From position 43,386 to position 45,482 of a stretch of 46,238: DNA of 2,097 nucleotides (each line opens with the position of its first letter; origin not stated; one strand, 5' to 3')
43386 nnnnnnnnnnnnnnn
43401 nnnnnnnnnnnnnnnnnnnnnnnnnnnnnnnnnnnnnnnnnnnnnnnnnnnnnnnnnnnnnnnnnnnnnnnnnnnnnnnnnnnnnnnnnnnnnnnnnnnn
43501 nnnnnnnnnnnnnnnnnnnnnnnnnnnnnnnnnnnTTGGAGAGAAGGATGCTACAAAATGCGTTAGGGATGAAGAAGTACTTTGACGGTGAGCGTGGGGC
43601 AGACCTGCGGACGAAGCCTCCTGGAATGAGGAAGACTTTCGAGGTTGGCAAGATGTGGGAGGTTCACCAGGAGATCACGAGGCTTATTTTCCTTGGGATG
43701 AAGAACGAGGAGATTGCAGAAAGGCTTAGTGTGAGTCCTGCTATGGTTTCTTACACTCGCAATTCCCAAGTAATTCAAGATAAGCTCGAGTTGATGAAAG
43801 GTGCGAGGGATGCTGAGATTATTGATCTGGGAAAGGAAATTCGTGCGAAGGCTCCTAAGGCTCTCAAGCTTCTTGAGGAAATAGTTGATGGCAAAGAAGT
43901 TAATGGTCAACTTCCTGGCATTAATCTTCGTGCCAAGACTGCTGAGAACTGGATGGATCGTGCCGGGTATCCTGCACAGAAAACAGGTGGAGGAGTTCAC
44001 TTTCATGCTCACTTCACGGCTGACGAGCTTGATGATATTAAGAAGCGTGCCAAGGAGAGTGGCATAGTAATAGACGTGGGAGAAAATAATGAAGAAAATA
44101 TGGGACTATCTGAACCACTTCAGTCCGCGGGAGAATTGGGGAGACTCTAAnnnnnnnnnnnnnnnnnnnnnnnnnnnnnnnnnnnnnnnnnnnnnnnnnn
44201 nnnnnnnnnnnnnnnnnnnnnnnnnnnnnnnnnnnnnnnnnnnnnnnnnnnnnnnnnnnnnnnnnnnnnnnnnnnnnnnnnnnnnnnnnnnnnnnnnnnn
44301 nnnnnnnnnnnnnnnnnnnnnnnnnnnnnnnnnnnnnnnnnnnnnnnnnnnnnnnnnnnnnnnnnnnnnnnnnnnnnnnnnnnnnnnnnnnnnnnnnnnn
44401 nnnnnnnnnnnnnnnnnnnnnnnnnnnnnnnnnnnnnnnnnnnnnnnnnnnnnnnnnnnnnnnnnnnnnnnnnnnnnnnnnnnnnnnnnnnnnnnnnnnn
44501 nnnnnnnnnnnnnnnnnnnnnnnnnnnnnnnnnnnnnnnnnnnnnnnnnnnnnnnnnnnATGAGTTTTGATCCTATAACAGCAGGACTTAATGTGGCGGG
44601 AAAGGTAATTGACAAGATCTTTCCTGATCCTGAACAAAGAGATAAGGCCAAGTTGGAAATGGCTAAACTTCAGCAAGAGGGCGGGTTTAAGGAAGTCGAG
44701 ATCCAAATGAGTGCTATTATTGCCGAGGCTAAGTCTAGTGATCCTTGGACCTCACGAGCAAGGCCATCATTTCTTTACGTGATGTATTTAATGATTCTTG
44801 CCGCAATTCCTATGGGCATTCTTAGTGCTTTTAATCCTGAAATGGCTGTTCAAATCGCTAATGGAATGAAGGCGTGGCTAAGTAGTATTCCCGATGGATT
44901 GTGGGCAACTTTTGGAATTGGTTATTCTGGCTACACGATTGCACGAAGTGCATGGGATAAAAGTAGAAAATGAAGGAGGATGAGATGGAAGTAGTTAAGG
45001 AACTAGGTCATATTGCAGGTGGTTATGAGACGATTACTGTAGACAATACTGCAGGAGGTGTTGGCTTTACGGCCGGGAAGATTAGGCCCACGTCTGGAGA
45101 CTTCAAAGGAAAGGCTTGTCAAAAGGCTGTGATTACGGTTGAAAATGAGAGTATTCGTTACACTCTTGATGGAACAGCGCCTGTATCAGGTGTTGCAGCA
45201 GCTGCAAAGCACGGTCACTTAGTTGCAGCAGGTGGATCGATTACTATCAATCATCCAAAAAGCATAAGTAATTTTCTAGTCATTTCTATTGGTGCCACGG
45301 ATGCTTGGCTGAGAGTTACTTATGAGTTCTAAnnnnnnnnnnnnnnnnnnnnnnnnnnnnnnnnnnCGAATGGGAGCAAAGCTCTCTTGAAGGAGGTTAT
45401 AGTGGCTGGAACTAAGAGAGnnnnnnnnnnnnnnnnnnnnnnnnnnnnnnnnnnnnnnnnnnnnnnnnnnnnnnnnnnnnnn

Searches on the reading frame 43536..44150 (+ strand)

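Call 10: search_protein_families(library=pfam, proteins=[window:43536-44150:+], max_evalue=0.01)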
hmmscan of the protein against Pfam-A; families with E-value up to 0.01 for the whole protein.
window:43536-44150:+ (204 aa): 2 families
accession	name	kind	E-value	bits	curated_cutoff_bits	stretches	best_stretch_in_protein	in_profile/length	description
PF00196.25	GerE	-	0.0023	17.9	23.5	1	46-76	9-39/57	Bacterial regulatory proteins, luxR family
PF08281.18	Sigma70_r4_2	-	0.0071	16.4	25.7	0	52-72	24-44/54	Sigma-70, region 4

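Call 30: search_protein_families(library=phrogs, proteins=[window:43536-44150:+], max_evalue=0.01)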
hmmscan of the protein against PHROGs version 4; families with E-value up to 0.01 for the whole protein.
window:43536-44150:+ (204 aa): 1 family
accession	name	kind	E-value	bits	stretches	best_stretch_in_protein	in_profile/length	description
phrog_1468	-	transcription regulation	0.0095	16.5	0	48-73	14-39/67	transcriptional repressor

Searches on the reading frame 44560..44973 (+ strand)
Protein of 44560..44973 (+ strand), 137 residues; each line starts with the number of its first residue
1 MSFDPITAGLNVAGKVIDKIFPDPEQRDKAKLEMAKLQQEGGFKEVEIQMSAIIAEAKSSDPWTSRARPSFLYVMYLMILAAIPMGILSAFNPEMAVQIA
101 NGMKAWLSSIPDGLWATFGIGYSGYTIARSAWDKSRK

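Call 10: search_protein_families(library=pfam, proteins=[window:44560-44973:+], max_evalue=0.01)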
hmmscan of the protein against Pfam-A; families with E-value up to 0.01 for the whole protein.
window:44560-44973:+ (137 aa): 1 family
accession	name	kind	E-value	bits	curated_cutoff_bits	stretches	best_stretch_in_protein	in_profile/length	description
PF11351.13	GTA_holin_3TM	-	6.4e-28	98.2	24.8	1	9-130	3-123/123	Holin of 3TMs, for gene-transfer release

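Call 23: find_related_loci(query=window:44560-44973:+, collection=viral_contigs, flank=8000)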
Query window:44560-44973:+ (137 aa) in viral_contigs; peptide patterns used: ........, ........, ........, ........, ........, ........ (x = any residue, [..] = any of these).
59 stretches matched a pattern; 29 encode a relative of the query (tblastn E <= 1e-3); 29 distinct loci.
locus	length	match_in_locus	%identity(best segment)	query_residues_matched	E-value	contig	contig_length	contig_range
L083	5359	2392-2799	94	1-136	2e-85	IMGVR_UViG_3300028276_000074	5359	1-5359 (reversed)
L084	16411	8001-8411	82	1-137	2e-75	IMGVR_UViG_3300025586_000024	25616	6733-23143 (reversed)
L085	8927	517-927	82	1-137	2e-75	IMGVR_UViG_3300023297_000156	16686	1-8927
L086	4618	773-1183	82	1-137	3e-75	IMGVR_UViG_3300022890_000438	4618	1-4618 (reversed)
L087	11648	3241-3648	68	1-137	7e-63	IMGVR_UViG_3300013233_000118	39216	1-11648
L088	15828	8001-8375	71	6-130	1e-62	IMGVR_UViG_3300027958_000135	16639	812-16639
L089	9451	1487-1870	71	6-134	2e-62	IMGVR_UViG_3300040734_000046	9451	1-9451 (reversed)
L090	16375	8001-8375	70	6-130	6e-60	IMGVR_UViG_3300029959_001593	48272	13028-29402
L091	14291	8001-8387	67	4-130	3e-58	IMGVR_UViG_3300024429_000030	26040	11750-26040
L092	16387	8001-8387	67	4-130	3e-58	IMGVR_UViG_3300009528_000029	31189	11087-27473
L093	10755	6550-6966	61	1-137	1e-54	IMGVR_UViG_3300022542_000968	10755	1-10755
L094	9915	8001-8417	61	1-137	1e-54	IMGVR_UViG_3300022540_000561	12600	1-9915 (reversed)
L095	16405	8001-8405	58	1-135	5e-51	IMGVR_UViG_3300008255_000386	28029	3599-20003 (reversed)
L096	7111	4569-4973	58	1-136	2e-50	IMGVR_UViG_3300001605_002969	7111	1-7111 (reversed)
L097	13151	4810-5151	70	16-129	1e-50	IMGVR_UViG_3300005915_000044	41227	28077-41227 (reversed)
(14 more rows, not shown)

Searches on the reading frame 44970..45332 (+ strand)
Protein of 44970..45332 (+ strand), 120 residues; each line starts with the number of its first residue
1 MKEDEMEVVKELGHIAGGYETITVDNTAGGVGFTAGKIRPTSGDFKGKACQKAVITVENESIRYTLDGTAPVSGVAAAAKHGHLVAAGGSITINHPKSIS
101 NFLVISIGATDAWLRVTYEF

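Call 10: search_protein_families(library=pfam, proteins=[window:44970-45332:+], max_evalue=0.01)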
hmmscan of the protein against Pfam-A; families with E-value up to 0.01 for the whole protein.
window:44970-45332:+ (120 aa): 1 family
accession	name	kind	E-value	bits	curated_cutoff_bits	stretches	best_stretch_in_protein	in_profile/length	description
PF13290.12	CHB_HEX_C_1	-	0.0037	17.6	22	1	52-72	11-33/67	Chitobiase/beta-hexosaminidase C-terminal domain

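Call 69: search_protein_families(library=phrogs, proteins=[window:44970-45332:+], max_evalue=0.001)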
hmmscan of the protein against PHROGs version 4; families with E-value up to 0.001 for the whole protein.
window:44970-45332:+ (120 aa): 0 families
